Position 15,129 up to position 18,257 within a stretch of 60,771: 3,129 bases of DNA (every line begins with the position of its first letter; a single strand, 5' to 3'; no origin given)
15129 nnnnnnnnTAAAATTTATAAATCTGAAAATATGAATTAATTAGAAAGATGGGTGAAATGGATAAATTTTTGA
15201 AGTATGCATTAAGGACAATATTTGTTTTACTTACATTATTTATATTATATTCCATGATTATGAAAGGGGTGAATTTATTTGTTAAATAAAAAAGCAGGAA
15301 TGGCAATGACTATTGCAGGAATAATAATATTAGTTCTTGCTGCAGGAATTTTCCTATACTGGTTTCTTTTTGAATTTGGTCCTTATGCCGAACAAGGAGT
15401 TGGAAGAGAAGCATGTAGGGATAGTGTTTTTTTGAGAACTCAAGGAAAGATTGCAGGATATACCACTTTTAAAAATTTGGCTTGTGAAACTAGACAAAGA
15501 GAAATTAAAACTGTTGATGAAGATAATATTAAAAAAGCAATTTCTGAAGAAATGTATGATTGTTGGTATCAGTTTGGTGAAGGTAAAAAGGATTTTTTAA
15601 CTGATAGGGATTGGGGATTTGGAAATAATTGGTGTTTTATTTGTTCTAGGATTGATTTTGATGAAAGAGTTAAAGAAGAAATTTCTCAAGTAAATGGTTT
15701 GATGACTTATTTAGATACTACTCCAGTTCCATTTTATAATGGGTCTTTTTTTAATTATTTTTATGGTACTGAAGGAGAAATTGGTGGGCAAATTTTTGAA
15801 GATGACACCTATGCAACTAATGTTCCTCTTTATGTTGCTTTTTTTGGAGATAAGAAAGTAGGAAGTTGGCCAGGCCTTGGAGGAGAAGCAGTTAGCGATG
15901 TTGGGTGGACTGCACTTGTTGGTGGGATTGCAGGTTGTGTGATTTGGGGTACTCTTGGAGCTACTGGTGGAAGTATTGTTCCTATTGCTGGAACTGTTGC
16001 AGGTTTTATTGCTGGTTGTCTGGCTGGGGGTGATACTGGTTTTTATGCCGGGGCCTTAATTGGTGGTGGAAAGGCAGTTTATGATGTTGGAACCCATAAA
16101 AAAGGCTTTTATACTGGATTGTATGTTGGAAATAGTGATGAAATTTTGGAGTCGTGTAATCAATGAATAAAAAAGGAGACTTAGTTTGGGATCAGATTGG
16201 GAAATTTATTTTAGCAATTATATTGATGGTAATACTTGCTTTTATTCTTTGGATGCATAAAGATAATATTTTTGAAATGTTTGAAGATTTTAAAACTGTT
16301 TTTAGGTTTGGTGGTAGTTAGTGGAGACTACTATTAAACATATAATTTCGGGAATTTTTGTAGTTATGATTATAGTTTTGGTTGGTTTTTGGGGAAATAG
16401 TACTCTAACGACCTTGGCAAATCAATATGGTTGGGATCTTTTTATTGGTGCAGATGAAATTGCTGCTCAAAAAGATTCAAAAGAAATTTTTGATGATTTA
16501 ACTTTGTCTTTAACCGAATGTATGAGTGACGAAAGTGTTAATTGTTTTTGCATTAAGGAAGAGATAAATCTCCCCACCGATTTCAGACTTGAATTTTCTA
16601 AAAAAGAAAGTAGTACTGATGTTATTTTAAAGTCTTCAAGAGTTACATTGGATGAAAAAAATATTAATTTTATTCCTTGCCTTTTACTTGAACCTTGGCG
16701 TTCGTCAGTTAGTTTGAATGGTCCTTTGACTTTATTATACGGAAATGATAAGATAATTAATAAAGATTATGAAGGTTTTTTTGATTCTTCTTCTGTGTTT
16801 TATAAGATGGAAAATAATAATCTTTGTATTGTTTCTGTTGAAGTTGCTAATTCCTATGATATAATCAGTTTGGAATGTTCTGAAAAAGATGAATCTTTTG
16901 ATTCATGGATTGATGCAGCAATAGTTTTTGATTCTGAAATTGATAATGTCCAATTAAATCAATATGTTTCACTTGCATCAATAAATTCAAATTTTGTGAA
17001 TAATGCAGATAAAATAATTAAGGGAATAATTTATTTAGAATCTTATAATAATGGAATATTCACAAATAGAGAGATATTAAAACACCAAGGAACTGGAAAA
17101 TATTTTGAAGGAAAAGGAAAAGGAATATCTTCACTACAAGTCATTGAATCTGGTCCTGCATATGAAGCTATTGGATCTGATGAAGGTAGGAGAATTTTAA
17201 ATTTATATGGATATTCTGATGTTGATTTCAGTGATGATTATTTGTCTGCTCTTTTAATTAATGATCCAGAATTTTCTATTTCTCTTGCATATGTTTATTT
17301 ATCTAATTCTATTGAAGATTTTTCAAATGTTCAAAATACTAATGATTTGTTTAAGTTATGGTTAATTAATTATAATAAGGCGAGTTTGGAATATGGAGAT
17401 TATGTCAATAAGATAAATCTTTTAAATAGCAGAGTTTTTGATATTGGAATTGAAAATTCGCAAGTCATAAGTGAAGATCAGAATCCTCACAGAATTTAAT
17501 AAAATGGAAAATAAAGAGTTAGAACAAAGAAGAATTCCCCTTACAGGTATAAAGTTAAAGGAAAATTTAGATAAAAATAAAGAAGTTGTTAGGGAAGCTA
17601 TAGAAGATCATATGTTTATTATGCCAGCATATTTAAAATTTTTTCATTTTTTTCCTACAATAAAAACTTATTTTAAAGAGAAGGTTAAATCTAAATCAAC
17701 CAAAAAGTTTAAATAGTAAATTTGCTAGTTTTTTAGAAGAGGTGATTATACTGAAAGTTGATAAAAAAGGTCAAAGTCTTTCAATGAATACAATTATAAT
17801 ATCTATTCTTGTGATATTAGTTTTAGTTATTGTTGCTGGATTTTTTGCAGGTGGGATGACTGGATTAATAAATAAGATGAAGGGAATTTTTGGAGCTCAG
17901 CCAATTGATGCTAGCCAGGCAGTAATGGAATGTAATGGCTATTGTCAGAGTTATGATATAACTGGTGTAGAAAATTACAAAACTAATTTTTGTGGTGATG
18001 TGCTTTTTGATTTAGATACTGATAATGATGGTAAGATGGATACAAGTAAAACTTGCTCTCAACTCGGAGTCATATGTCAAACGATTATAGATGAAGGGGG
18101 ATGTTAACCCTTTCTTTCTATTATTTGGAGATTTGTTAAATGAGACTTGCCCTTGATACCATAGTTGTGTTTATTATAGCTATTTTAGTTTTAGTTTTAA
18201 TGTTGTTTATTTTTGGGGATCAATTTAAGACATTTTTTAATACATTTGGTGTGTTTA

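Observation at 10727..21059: Ten-kilobase type IV pilus-like operon: long-form ATPase, 708-aa platform and 11 exported proteins, mostly of unknown family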

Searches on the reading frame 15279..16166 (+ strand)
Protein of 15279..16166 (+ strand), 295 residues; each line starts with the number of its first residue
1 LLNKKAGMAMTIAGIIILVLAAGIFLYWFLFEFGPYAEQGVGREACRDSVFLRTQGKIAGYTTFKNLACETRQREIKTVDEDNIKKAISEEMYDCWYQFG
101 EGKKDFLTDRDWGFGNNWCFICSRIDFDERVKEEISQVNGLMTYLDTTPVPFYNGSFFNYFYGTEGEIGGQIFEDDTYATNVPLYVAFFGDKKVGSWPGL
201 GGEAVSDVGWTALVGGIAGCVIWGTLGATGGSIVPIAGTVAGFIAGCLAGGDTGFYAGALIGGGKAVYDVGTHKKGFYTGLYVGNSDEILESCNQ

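Call 3: search_protein_families(library=pfam, proteins=[window:15279-16166:+], max_evalue=0.1)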
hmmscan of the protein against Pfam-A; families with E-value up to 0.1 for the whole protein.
window:15279-16166:+ (295 aa): 0 families

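Call 4: search_protein_families(library=ncbifam, proteins=[window:15279-16166:+], max_evalue=0.1)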
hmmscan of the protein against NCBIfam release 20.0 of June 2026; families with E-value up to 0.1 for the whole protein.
window:15279-16166:+ (295 aa): 0 families

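Call 51: search_solved_structures(query=A6, max_evalue=1)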
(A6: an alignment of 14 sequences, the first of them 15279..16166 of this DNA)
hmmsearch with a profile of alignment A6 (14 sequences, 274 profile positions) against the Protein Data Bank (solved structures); distinct sequences matched with E-value up to 1: 2.
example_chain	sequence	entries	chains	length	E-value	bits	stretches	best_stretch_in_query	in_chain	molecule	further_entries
9hgs_C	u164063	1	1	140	0.48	13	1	158-244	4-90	Alpha-synuclein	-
9yfc_A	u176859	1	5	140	0.81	12.2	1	158-244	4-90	Alpha-synuclein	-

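Call 52: search_protein_families(library=pfam, alignment_id=A6, max_evalue=0.05)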
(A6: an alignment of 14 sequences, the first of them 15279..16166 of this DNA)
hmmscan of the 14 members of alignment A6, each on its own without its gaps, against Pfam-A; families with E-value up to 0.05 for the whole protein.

A. member 1, window:15279-16166:+ (295 aa): 0 families

B. families by the number of members that match (of 14 scanned): 5 families
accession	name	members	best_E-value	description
PF13687.11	DUF4153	1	0.0024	Domain of unknown function (DUF4153)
PF13430.11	DUF4112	1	0.0072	Domain of unknown function (DUF4112)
PF06574.18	FAD_syn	1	0.016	FAD synthetase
PF13535.11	ATP-grasp_4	1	0.031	ATP-grasp domain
PF18282.7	RAP80_UIM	1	0.041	RAP80 N-terminal ubiquitin interaction motif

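Call 58: find_homologous_proteins(query=A6, max_evalue=0.001)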
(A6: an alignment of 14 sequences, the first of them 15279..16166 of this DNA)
Query A6 (14 sequences) (295 aa, profile of the alignment): 35 proteins with E <= 0.001 among 6776 candidates.
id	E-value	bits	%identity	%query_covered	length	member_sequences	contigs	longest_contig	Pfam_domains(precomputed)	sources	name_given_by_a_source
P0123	8.9e-92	325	40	99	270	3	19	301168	-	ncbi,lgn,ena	-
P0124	1.7e-91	324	48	100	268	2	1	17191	-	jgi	jgi:hypothetical protein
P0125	2.6e-88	314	100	97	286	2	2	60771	-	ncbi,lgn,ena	-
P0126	2.1e-87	311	45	100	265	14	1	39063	-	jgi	-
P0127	3.4e-84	301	83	98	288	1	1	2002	-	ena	-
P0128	7.5e-84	299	35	100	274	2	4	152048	-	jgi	-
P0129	6.0e-75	270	52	98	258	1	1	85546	-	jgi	jgi:hypothetical protein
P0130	5.3e-72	261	40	100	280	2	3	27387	-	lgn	-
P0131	7.5e-69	250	41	100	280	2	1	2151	-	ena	-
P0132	8.6e-69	250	38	100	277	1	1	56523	-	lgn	-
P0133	4.6e-67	244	43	64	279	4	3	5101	-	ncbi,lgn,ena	-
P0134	2.8e-66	242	37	100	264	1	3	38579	-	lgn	-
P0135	1.9e-65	239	35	99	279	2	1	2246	-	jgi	jgi:hypothetical protein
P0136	2.0e-65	239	37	87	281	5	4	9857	-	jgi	jgi:hypothetical protein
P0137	5.4e-65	238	41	87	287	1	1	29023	-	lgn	-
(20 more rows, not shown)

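Call 65: search_protein_families(library=padloc, proteins=[window:15279-16166:+], max_evalue=0.01)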
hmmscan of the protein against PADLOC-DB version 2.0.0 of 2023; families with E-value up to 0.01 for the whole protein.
window:15279-16166:+ (295 aa): 0 families

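Call 68: predict_structure(alignment_id=A9)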
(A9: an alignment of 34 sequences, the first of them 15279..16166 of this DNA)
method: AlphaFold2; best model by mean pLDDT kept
length: 295 residues; sequences in the alignment: 34
mean_pLDDT: 70.1   pTM: 0.63
mean pLDDT of the five models: 70.1, 67.2, 66.1, 66.0, 64.0
residues with pLDDT >= 90: 68; 70-90: 107; 50-70: 34; < 50: 86
segments of 3 or more residues with pLDDT < 50: 165-170, 195-271
pLDDT, mean of each block of 10 residues (from residue 1): 70 93 89 65 84 82 82 94 94 90 81 72 95 95 86 79 55 77 91 50 37 38 37 33 41 44 41 65 78 60
secondary structure, 60 per line:
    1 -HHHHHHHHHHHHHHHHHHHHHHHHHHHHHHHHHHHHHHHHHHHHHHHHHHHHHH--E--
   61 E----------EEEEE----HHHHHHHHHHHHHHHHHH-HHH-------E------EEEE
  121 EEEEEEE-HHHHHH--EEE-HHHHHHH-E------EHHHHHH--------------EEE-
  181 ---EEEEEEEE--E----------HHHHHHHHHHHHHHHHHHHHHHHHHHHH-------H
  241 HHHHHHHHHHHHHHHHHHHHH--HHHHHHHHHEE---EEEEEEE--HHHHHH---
elements in order: H2-55 E72-76 H81-98 E117-127 H129-134 E137-139 H141-147 H157-162 E177-179 E184-191 H205-232 H240-261 H264-272 E278-284 H287-292

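Call 72: fold_search(model_id=the predicted structure, library=pdb)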
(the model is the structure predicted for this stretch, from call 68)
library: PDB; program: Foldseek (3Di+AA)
matches with E <= 10: 13; with E <= 0.001: 0
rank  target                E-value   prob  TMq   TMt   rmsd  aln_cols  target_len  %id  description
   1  7a23_c                1.7e+00  0.25  0.16  0.42  15.2        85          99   15  Plant mitochondrial respiratory complex I (released 2020-10-28)
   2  6h2f_G                2.1e+00  0.07  0.09  0.09   9.5        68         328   28  Structure of the pre-pore AhlB of the tripartite alpha-pore forming toxin, AHL, from Aeromonas hydrophila. (released 2019-07-10)
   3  7ar8_f                2.8e+00  0.35  0.16  0.43   3.3        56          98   21  Cryo-EM structure of Arabidopsis thaliana complex-I (closed conformation) (released 2021-12-15)
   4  9fq7_2P               3.0e+00  0.09  0.14  0.24  10.6        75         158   12  Perkinsus marinus Respiratory supercomplex CII2CIII2CIV2 in c1 sate (released 2025-07-02)
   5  7ar7_f                4.2e+00  0.28  0.16  0.43   3.3        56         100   21  Cryo-EM structure of Arabidopsis thaliana complex-I (open conformation) (released 2022-03-02)
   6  8vlw_A                4.2e+00  0.09  0.13  0.17   9.9        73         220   19  TolQ-TolR inner membrane protein complex from Acinetobacter baumannii (released 2025-01-15)
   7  9div_H                4.7e+00  0.06  0.11  0.20   7.3        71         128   17  The crystal structure of de novo designed ChuA binding protein C8 (released 2025-05-21)
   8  8uwu_MODEL_1_A        5.6e+00  0.08  0.11  0.25   6.8        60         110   13  EmrE structure in the proton-bound state (WT/L51I heterodimer) (released 2024-05-29)
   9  7aqq_f                6.3e+00  0.18  0.16  0.42   3.3        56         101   21  Cryo-EM structure of Arabidopsis thaliana Complex-I (membrane core) (released 2021-12-08)
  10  6pn2_B                7.1e+00  0.03  0.13  0.10  10.8       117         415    8  Structure of rat neuronal nitric oxide synthase heme domain in complex with 7-(3-(Aminomethyl)-4-isopropoxyphenyl)-4-m (released 2020-04-29)
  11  7zmb_X                7.5e+00  0.05  0.13  0.18   6.2        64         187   17  CryoEM structure of mitochondrial complex I from Chaetomium thermophilum (state 2) (released 2022-11-30)
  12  5ulj_D                8.5e+00  0.02  0.14  0.12  17.0       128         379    9  Crystal structure of Scheffersomyces stipitis Rai1 in complex with (3'-NADP)+ and calcium ion (released 2017-05-17)
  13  7ts7_C                9.5e+00  0.02  0.11  0.08   9.3        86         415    7  Structure of human neuronal nitric oxide synthase R354A/G357D mutant heme domain in complex with 4-methyl-6-(3-(methyl (released 2022-07-13)

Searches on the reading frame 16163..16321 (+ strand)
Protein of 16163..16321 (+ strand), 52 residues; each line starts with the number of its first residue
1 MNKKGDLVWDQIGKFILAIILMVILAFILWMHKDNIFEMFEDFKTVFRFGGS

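Call 3: search_protein_families(library=pfam, proteins=[window:16163-16321:+], max_evalue=0.1)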
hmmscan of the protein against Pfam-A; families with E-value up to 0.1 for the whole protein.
window:16163-16321:+ (52 aa): 1 family
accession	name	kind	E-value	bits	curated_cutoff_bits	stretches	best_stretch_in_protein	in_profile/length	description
PF10841.13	DUF2644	-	0.022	15.5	22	1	2-46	5-49/59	Protein of unknown function (DUF2644)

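Call 4: search_protein_families(library=ncbifam, proteins=[window:16163-16321:+], max_evalue=0.1)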
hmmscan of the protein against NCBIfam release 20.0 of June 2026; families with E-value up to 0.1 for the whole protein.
window:16163-16321:+ (52 aa): 2 families
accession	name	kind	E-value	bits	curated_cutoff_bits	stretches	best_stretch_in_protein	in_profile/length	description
NF046089.1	CD3337_EF1877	subfamily_domain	0.00083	18.2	120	1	11-41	394-424/450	CD3337/EF1877 family mobilome membrane protein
TIGR00023.1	TIGR00023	equivalog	0.026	14.3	137.2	1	18-41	164-187/196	glycerol-3-phosphate 1-O-acyltransferase PlsY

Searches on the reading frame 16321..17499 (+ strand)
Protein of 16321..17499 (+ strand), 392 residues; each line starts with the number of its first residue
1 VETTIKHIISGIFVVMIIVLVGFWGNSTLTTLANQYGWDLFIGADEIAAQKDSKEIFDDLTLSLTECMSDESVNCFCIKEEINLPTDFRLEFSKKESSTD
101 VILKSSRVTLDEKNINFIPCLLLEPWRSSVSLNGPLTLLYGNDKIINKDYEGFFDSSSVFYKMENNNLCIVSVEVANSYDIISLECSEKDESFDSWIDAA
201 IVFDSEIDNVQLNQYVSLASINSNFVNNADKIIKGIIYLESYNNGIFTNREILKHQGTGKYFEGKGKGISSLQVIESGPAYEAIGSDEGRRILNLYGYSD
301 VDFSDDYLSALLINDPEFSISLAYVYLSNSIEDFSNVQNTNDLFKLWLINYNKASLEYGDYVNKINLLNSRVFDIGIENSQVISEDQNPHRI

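Call 3: search_protein_families(library=pfam, proteins=[window:16321-17499:+], max_evalue=0.1)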
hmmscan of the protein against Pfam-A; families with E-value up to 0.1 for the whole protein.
window:16321-17499:+ (392 aa): 0 families

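Call 4: search_protein_families(library=ncbifam, proteins=[window:16321-17499:+], max_evalue=0.1)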
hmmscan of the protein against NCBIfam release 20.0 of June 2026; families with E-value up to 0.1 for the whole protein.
window:16321-17499:+ (392 aa): 1 family
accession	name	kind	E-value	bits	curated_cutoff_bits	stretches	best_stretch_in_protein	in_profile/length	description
NF007240.0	PRK09677.1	equivalog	0.081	12.4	243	0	199-250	64-111/192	putative lipopolysaccharide biosynthesis O-acetyl transferase WbbJ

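Call 37: find_homologous_proteins(query=window:16321-17499:+, max_evalue=0.001)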
Query window:16321-17499:+ (392 aa): 2 proteins with E <= 0.001 among 2470 candidates.
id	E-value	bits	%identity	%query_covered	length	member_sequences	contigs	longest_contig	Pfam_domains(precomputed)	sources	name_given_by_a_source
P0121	8.4e-254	859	100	100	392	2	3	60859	-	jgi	-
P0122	5.4e-136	471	64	84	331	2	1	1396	-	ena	-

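Call 57: search_solved_structures(query=A8, max_evalue=10, show_alignments=2)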
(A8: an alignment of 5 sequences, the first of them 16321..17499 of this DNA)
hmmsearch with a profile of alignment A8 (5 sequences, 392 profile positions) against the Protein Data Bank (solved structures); distinct sequences matched with E-value up to 10: 2.
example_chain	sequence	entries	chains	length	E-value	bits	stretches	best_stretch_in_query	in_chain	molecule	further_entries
2jz4_A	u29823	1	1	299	0.61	12.2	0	254-311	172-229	Jasmonate inducible protein isolog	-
3eaz_A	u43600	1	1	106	0.69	12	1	73-129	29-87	Tyrosine-protein kinase CSK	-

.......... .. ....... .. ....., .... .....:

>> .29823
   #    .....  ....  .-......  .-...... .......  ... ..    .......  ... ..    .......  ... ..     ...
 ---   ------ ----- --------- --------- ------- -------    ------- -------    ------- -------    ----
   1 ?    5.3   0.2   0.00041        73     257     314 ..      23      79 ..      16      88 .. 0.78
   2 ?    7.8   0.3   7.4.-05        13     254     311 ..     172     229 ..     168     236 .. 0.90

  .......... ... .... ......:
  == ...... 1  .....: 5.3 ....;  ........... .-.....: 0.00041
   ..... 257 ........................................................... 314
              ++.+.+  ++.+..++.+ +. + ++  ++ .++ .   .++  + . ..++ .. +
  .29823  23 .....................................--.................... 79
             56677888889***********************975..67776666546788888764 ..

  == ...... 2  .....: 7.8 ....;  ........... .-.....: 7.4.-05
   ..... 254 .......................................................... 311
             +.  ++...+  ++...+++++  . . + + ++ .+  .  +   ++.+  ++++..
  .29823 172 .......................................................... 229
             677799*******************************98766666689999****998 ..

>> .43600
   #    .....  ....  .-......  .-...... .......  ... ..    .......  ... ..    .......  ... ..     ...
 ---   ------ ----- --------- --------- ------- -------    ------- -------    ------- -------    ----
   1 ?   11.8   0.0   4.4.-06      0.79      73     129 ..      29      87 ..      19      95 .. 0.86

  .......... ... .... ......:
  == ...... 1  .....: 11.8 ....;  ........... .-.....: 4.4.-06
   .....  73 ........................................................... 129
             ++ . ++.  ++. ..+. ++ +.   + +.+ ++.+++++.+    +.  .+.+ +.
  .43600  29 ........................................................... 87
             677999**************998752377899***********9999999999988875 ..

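Call 65: search_protein_families(library=padloc, proteins=[window:16321-17499:+], max_evalue=0.01)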
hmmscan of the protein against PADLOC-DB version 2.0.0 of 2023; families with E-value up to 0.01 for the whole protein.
window:16321-17499:+ (392 aa): 0 families

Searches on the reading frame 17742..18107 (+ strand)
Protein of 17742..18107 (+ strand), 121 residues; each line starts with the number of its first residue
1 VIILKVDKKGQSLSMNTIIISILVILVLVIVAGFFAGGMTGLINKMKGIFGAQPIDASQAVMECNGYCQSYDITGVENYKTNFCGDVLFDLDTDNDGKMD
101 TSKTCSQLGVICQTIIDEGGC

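Call 3: search_protein_families(library=pfam, proteins=[window:17742-18107:+], max_evalue=0.1)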
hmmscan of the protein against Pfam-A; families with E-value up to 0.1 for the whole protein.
window:17742-18107:+ (121 aa): 2 families
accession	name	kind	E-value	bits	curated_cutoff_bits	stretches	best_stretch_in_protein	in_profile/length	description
PF01822.24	WSC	-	0.0023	18.6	27.8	1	51-105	17-68/82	WSC domain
PF02412.23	TSP_3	-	0.077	13.1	25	0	84-107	8-30/36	Thrombospondin type 3 repeat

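Call 4: search_protein_families(library=ncbifam, proteins=[window:17742-18107:+], max_evalue=0.1)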
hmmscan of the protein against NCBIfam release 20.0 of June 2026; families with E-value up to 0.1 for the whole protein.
window:17742-18107:+ (121 aa): 0 families

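Call 84: search_protein_families(library=pfam, alignment_id=A11, max_evalue=0.05)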
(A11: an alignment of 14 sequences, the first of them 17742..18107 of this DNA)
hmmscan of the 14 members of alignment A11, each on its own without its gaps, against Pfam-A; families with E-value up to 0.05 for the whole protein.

A. member 1, window:17742-18107:+ (121 aa): 1 family
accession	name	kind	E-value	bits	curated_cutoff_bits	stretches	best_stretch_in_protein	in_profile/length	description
PF01822.24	WSC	-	0.0023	18.6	27.8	1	51-105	17-68/82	WSC domain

B. families by the number of members that match (of 14 scanned): 4 families
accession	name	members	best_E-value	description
PF01822.24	WSC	2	0.0023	WSC domain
PF23489.1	V-ATPase_su_f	2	0.007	V-type proton ATPase subunit f-like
PF11015.13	DUF2853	1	0.034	Protein of unknown function (DUF2853)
PF10614.14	CsgF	1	0.046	Type VIII secretion system (T8SS), CsgF protein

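Call 85: search_solved_structures(query=A11, max_evalue=1)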
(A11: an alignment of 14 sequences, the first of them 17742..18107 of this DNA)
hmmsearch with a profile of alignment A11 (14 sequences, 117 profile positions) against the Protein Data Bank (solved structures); distinct sequences matched with E-value up to 1: 4.
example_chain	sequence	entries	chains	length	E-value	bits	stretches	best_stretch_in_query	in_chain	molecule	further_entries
6b87_A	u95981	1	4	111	0.1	16.2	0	15-68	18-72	TMHC2_E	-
6aly_A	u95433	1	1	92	0.35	14.4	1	34-87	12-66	Mediator of RNA polymerase II transcription subunit 15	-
6ncl_a7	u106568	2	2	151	0.51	13.9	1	12-57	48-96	P12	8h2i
2n2a_A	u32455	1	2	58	0.93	13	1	10-44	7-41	Receptor tyrosine-protein kinase erbB-2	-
